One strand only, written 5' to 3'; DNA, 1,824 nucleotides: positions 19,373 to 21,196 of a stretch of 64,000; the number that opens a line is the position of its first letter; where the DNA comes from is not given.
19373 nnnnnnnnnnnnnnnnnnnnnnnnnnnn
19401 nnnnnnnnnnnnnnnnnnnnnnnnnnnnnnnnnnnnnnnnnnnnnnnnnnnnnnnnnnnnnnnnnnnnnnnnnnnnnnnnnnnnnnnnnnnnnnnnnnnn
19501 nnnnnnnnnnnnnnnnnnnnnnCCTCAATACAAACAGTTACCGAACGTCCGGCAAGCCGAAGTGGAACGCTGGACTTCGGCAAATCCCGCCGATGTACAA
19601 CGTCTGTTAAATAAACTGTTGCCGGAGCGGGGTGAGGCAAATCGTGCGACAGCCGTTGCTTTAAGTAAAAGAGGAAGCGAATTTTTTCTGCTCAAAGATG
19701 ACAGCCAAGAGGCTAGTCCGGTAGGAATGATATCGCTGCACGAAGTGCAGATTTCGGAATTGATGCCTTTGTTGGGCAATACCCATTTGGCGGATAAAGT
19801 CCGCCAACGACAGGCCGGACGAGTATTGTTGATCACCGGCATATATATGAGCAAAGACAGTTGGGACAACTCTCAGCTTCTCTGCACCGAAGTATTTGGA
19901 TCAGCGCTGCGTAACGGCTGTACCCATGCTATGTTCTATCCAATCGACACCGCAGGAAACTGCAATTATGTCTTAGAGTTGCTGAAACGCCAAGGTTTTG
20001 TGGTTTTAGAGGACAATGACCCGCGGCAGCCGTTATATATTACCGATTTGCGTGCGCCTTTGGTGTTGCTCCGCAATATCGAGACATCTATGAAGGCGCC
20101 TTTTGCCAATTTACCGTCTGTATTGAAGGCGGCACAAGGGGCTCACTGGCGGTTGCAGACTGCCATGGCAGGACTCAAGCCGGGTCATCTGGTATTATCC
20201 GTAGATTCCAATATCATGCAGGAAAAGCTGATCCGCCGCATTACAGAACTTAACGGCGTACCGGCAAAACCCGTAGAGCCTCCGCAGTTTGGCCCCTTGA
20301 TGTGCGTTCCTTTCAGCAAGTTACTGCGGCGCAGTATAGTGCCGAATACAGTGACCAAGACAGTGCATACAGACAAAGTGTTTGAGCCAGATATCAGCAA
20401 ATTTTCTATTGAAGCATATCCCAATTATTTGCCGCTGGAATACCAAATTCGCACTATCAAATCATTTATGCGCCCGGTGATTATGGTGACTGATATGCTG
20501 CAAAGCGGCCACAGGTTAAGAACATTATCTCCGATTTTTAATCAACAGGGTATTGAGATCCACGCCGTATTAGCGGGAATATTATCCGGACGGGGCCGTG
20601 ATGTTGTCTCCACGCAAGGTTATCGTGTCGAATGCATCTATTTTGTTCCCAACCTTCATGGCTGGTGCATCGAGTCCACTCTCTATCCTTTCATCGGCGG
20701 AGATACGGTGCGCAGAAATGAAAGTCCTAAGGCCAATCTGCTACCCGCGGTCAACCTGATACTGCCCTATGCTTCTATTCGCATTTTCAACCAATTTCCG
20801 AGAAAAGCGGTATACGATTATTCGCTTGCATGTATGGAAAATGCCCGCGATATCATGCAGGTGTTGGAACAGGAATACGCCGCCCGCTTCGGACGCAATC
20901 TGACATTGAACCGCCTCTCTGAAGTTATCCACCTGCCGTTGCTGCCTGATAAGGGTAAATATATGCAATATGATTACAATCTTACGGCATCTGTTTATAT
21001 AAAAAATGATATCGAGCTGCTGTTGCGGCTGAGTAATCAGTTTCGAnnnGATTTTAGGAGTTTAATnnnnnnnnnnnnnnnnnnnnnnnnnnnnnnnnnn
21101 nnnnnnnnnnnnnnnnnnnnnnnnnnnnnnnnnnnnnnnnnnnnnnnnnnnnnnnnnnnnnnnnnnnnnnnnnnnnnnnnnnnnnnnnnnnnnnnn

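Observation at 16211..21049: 1612-aa single-polypeptide fusion: HD phosphohydrolase + long HEAT/ARM-like spacer + HxGH/ISSTxIR nucleotidyltransferase + type-I PRTase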

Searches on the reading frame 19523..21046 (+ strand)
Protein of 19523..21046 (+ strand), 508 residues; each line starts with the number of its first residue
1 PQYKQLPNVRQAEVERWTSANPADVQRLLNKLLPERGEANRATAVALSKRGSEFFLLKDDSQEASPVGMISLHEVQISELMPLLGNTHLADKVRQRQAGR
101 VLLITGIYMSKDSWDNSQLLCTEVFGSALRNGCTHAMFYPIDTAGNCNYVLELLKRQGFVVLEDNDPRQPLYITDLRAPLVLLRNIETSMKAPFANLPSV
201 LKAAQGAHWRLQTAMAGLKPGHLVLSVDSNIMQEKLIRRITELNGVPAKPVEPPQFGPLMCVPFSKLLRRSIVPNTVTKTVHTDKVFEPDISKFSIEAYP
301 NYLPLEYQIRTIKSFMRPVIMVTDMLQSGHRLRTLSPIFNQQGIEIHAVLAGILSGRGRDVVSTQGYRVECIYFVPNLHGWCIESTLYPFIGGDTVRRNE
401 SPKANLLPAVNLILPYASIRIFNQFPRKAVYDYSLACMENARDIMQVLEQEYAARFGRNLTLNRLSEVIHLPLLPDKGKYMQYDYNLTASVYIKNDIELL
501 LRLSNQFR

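Call 18: find_related_loci(query=A1, collection=genome_contigs, flank=8000)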
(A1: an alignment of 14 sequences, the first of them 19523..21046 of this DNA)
Query A1 (508 aa) in genome_contigs; peptide patterns used: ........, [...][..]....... (x = any residue, [..] = any of these).
599 stretches matched a pattern (row limit reached: there are more); 580 encode a relative of the query (tblastn E <= 1e-3); the best 80 are kept; 80 distinct loci.
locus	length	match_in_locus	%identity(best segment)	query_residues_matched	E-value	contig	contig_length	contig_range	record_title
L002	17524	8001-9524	47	1-505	3e-149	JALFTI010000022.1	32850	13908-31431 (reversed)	MAG: Pygmaiobacter massiliensis isolate SUG993 k141_814895, whole genome shotgun sequence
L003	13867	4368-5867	46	1-501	4e-146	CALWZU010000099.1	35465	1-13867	MAG: uncultured Clostridia bacterium isolate E08__bin5 genome assembly, contig: E08__k127_673102, whole genome shotgun s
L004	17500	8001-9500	46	1-505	2e-146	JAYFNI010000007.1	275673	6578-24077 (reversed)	MAG: Candidatus Fimivivens sp. isolate 3C_52 c_3C_000000067852, whole genome shotgun sequence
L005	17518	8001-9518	47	1-506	4e-146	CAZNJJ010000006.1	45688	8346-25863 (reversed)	MAG TPA_asm: uncultured Oscillospiraceae bacterium isolate SRP313737_co1_30 genome assembly, contig: NODE_1331_length_45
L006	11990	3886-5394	47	1-503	9e-149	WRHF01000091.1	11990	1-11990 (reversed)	MAG: Clostridiales bacterium isolate Nt197P3bin103 Ga0082212_10010285, whole genome shotgun sequence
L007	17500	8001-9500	46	1-505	6e-146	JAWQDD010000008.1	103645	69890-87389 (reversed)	Oscillospiraceae bacterium CM74B_53B_ID361 LM_D7_4-BHI_SB-5_3B.1_NODE_21, whole genome shotgun sequence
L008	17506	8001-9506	47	1-502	6e-145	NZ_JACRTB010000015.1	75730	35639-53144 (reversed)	Yanshouia hominis strain BX1 BX1_ctg015, whole genome shotgun sequence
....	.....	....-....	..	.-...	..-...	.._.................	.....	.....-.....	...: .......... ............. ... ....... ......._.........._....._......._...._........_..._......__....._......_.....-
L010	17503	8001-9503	45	1-505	1e-143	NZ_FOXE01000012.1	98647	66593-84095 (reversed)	Oscillibacter sp. PC13, whole genome shotgun sequence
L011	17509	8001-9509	45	1-505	1e-143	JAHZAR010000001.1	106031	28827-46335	MAG: Clostridiales bacterium isolate HRGM_Genome_1842 HRGM_Genome_1842_1, whole genome shotgun sequence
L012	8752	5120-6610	46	1-505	2e-143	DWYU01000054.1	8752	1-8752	MAG TPA_asm: Candidatus Oscillibacter excrementavium isolate 5302 USAMLcec4__C45298_L8752_SAMN06368940, whole genome sho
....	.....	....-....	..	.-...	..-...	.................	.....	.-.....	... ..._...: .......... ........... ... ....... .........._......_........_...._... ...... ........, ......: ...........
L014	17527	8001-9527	46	1-507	2e-142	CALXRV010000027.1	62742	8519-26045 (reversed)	MAG: uncultured Clostridia bacterium isolate E07__bin223 genome assembly, contig: E07__k127_6376408, whole genome shotgu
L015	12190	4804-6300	46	1-505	1e-142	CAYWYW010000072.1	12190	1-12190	MAG TPA_asm: uncultured Oscillibacter sp. isolate binchicken_co240_61 genome assembly, contig: NODE_3958_length_12190_co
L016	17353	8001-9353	48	56-505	4e-142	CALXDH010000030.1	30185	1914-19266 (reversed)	MAG: uncultured Oscillospiraceae bacterium isolate BRZ_CF__bin49 genome assembly, contig: BRZ_CF__NODE_1575_length_30185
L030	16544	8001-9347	48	56-505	2e-140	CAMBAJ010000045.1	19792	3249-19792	MAG: uncultured Clostridia bacterium isolate SRR17382098_bin.38_metaWRAP_v1.3_MAG genome assembly, contig: ERZ10544617.1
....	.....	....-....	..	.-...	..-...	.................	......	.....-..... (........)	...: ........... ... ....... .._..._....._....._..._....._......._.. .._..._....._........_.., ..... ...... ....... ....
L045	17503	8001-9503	44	1-502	1e-138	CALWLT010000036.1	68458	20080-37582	MAG: uncultured Lachnospiraceae bacterium isolate E0_RM__bin32 genome assembly, contig: E0_RM__k127_1551883, whole genom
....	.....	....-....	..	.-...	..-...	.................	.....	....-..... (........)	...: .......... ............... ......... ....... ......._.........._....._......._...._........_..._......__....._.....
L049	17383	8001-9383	46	49-508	2e-138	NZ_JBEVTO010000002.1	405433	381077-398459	Oscillibacter sp. GMB15532 2, whole genome shotgun sequence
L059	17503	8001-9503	45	1-502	7e-138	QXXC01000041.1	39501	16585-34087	Clostridiaceae bacterium strain 1XD21-72 Scaffold41_1, whole genome shotgun sequence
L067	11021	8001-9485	45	1-503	3e-137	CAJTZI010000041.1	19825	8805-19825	MAG TPA_asm: uncultured Oscillibacter sp. isolate MGBC114113 genome assembly, contig: MGBC114113.41, whole genome shotgu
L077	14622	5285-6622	46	60-505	3e-136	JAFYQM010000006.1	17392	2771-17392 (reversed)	MAG: Oscillibacter sp. isolate RGIG7329 Water_buffalos_Cecum-4__c70084, whole genome shotgun sequence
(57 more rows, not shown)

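Call 25: predict_structure(alignment_id=A1)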
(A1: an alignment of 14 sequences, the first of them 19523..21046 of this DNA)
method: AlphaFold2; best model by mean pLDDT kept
length: 508 residues; sequences in the alignment: 14
mean_pLDDT: 78.4   pTM: 0.83
mean pLDDT of the five models: 78.4, 75.4, 74.5, 73.8, 61.2
residues with pLDDT >= 90: 144; 70-90: 240; 50-70: 75; < 50: 49
segments of 3 or more residues with pLDDT < 50: 267-278, 389-411, 472-481
pLDDT, mean of each block of 10 residues (from residue 1): 55 85 91 87 90 90 81 93 89 85 92 84 95 93 73 93 83 92 80 87 90 89 89 86 84 82 57 39 54 57 78 88 73 86 91 88 90 83 55 37 39 55 75 87 91 92 79 43 68 81 74
secondary structure, 60 per line:
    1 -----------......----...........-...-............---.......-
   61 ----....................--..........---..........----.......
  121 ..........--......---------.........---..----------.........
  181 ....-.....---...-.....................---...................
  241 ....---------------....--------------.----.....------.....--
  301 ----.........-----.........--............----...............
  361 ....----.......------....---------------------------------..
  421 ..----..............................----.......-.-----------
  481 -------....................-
elements in order: E12-17 H22-32 H38-49 E53-59 E65-76 H77-84 H87-96 E100-109 H114-130 E133-138 H148-156 E172-184 H186-189 H198-218 E222-228 H229-244 E260-263 E283-287 E294-298 H305-313 E319-327 H330-341 E346-355 H356-364 E369-375 E382-385 H419-422 H427-456 H462-467 H489-507

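Call 36: fold_search(model_id=the predicted structure, library=pdb)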
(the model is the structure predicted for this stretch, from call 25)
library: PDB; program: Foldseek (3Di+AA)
matches with E <= 10: 1312; with E <= 0.001: 78
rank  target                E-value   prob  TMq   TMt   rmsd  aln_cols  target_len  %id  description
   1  5k9n_A                4.2e-05  1.00  0.23  0.50   7.2       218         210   10  Structural and Mechanistic Analysis of Drosophila melanogaster Polyamine N acetyltransferase, an enzyme that Catalyzes (released 2017-06-07)
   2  5gi6                  4.9e-05  1.00  0.22  0.49   7.1       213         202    9  Crystal Structure of Drosophila melanogaster Dopamine N-Acetyltransferase Bound to CoA and Phenylethylamine (released 2017-07-05)
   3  5k9n_B                6.5e-05  1.00  0.22  0.49   6.7       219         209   11  Structural and Mechanistic Analysis of Drosophila melanogaster Polyamine N acetyltransferase, an enzyme that Catalyzes (released 2017-06-07)
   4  7ciu_A                6.9e-05  1.00  0.22  0.48   6.5       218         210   11  Crystal Structure of Agmatine N-Acetyltransferase mutant S171A apo form (released 2021-07-21)
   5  8h66_F                8.1e-05  1.00  0.22  0.63   4.3       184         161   11  Crystal structure of human GCN5 histone acetyltransferase domain bound with propionyl-CoA (released 2023-05-03)
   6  5yag_B                8.1e-05  1.00  0.23  0.49   6.3       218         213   10  Crystal structure of mosquito arylalkylamine N-Acetyltransferase like 5b/spermine N-Acetyltransferase (released 2018-02-28)
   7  4fd4_A                9.0e-05  1.00  0.23  0.50   6.3       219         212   10  Crystal structure of mosquito arylalkylamine N-Acetyltransferase like 5b (released 2012-06-27)
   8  4ua3_B                1.1e-04  1.00  0.25  0.60   3.7       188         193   12  Crystal structure of selenomethionine labeled SpNatD (released 2015-01-28)
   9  4fd6                  1.1e-04  1.00  0.22  0.45   8.3       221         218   11  Crystal structure of native arylalkylamine N-Acetyltransferase 2 from the yellow fever mosquito, Aedes aegypti (released 2012-06-27)
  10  5yag_A                1.2e-04  1.00  0.23  0.48   6.3       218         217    9  Crystal structure of mosquito arylalkylamine N-Acetyltransferase like 5b/spermine N-Acetyltransferase (released 2018-02-28)
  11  7ciu_B                1.2e-04  1.00  0.23  0.49   6.5       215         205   10  Crystal Structure of Agmatine N-Acetyltransferase mutant S171A apo form (released 2021-07-21)
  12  5trm_G                1.3e-04  1.00  0.21  0.58   5.0       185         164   11  Crystal structure of human GCN5 histone acetyltransferase domain (released 2017-12-06)
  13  7chd_A                1.5e-04  1.00  0.20  0.49   7.4       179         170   13  AtaT complexed with acetyl-methionyl-tRNAfMet (released 2020-11-04)
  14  8h66_D                1.7e-04  1.00  0.22  0.62   4.4       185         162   12  Crystal structure of human GCN5 histone acetyltransferase domain bound with propionyl-CoA (released 2023-05-03)
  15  8h6c_E                1.7e-04  1.00  0.22  0.62   4.4       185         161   12  Crystal structure of human GCN5 histone acetyltransferase domain bound with malonyl-CoA (released 2023-05-03)
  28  1y0b_A                2.7e-04  1.00  0.20  0.46   5.6       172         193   17  Crystal Structure of Xanthine Phosphoribosyltransferase from Bacillus subtilis. (released 2005-02-22)
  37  6w1i_A                3.6e-04  1.00  0.20  0.46   5.6       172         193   17  Re-interpretation of ppGpp (G4P) electron density in the deposited crystal structure of Xanthine phosphoribosyltransfe (released 2020-07-29)
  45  1y0b_B                5.0e-04  1.00  0.20  0.47   5.2       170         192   18  Crystal Structure of Xanthine Phosphoribosyltransferase from Bacillus subtilis. (released 2005-02-22)
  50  1y0b_D                5.3e-04  1.00  0.20  0.46   5.6       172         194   17  Crystal Structure of Xanthine Phosphoribosyltransferase from Bacillus subtilis. (released 2005-02-22)
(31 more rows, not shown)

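Call 53: search_protein_families(library=pfam, alignment_id=A1, max_evalue=10)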
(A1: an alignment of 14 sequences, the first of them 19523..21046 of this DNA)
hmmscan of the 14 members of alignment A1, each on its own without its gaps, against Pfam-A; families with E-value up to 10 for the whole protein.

A. member 1, window:19523-21046:+ (508 aa): 0 families

B. families by the number of members that match (of 14 scanned): 4 families
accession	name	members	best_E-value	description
PF00156.33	Pribosyltran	7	0.037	Phosphoribosyl transferase domain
PF00583.31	Acetyltransf_1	2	0.0032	Acetyltransferase (GNAT) family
PF14681.12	UPRTase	1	0.14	Uracil phosphoribosyltransferase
PF10268.14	Tmemb_161AB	1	0.27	Predicted transmembrane protein 161AB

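Call 71: search_protein_representatives(alignment_id=A1)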
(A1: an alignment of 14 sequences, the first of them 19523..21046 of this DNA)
Query: 14 sequences, 508 profile positions. Proteins with E-value up to 0.001 (for the whole library): 567; up to 1e-10: 416; up to 1e-30: 230. The best 150 are listed.
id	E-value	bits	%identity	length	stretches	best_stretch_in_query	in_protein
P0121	2.3e-224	762.2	-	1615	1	1-507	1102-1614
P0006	6.2e-220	747.6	-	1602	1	1-507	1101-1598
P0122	4.4e-211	718.4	-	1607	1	1-506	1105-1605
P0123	2.4e-208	709.4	-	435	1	75-507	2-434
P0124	2.8e-205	699.3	-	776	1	1-505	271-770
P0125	2.4e-198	676.4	-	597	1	1-506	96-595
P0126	4.1e-197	672.3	-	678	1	1-505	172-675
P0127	1.3e-194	664.1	-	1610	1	1-505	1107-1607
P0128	3.9e-194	662.5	-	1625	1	1-505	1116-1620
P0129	1.2e-193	660.9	-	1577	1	35-502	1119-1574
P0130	3.2e-191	652.9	-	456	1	70-504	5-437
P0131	6.8e-190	648.5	-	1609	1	2-506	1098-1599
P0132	2.0e-179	613.9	-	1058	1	1-505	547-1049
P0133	2.2e-177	607.2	-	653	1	1-505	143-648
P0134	2.8e-172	590.4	-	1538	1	69-507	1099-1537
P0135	4.8e-171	586.3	-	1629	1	1-506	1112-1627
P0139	4.4e-167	573.2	-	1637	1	1-504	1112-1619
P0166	2.5e-141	488.3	-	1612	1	47-505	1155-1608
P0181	1.2e-133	462.9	-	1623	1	1-507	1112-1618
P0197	1.8e-121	422.7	-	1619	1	1-505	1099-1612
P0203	4.1e-116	405.1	-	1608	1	1-505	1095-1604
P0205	5.8e-114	398.0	-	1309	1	1-504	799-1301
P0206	3.2e-113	395.6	-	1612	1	1-506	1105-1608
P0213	5.1e-109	381.7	-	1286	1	45-505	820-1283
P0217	3.7e-105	369.0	-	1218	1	50-506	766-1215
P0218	1.3e-103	363.9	-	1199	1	63-504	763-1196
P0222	8.6e-102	357.8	-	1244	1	42-477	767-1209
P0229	1.8e-90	320.5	-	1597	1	1-503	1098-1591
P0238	4.5e-86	306.0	-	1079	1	173-504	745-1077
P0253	7.3e-75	269.0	-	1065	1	93-504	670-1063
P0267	3.7e-66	240.3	-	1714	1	42-503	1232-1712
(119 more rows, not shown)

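Call 76: find_encoding_contigs(protein=P0213, flank=8000, max_places=3)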
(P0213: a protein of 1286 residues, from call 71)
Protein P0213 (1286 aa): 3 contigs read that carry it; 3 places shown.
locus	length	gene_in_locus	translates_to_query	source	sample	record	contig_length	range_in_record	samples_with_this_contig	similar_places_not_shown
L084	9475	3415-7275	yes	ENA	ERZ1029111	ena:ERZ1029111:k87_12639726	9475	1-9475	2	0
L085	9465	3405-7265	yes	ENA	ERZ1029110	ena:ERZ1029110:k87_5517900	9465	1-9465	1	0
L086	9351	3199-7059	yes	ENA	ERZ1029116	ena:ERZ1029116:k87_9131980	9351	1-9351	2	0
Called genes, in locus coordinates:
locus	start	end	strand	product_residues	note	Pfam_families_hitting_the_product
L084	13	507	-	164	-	PF00881:Nitroreductase, PF14512:TM1586_NiRdase, PF00881:Nitroreductase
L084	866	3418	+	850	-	PF01326:PPDK_N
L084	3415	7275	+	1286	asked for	-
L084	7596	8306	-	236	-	PF02308:MgtC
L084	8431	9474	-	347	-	?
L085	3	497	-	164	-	PF00881:Nitroreductase, PF14512:TM1586_NiRdase, PF00881:Nitroreductase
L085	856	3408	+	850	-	PF01326:PPDK_N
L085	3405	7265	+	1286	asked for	-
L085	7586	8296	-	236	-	PF02308:MgtC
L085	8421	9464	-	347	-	?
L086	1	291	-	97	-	?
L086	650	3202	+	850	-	PF01326:PPDK_N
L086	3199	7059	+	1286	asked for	-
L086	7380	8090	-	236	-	PF02308:MgtC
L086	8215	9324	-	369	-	PF00483:NTP_transferase, PF25247:LbH_GLGC (weak), PF24894:Hexapep_GlmU, PF25084:LbH_EIF2B (faint), PF25087:GMPPB_C (weak)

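Call 77: find_encoding_contigs(protein=P0217, flank=8000, max_places=2)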
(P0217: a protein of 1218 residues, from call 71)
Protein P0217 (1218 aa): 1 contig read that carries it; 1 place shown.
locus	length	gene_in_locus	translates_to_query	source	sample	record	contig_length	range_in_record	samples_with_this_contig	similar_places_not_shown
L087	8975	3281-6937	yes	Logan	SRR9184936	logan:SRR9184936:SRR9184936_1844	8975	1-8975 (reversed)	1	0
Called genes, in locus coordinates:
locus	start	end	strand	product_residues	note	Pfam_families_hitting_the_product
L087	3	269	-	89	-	?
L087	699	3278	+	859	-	PF01326:PPDK_N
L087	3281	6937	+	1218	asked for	-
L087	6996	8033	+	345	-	PF13478:XdhC_C, PF02625:XdhC_CoxI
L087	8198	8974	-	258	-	?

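Call 78: find_encoding_contigs(protein=P0205, flank=8000, max_places=2)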
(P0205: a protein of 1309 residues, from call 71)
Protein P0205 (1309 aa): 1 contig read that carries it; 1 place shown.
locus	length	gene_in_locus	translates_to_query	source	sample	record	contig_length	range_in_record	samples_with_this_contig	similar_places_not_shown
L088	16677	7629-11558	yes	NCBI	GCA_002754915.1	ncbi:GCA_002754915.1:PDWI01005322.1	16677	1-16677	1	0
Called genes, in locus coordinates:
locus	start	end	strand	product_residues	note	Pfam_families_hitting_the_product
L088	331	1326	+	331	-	PF00579:tRNA-synt_1b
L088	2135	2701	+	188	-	PF00265:TK, PF13604:AAA_30 (weak)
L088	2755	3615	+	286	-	-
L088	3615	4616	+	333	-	PF01699:Na_Ca_ex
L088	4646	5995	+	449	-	PF00342:PGI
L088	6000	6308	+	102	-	PF06803:DUF1232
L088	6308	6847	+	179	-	PF00156:Pribosyltran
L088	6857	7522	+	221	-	PF01791:DeoC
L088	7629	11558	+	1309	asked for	PF01467:CTP_transf_like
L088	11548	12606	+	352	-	PF00056:Ldh_1_N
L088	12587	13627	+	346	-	PF03358:FMN_red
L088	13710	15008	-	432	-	-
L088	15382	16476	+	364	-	PF06925:MGDG_synth, PF13439:Glyco_transf_4 (faint), PF00534:Glycos_transf_1 (weak), PF04101:Glyco_tran_28_C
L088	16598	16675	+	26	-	?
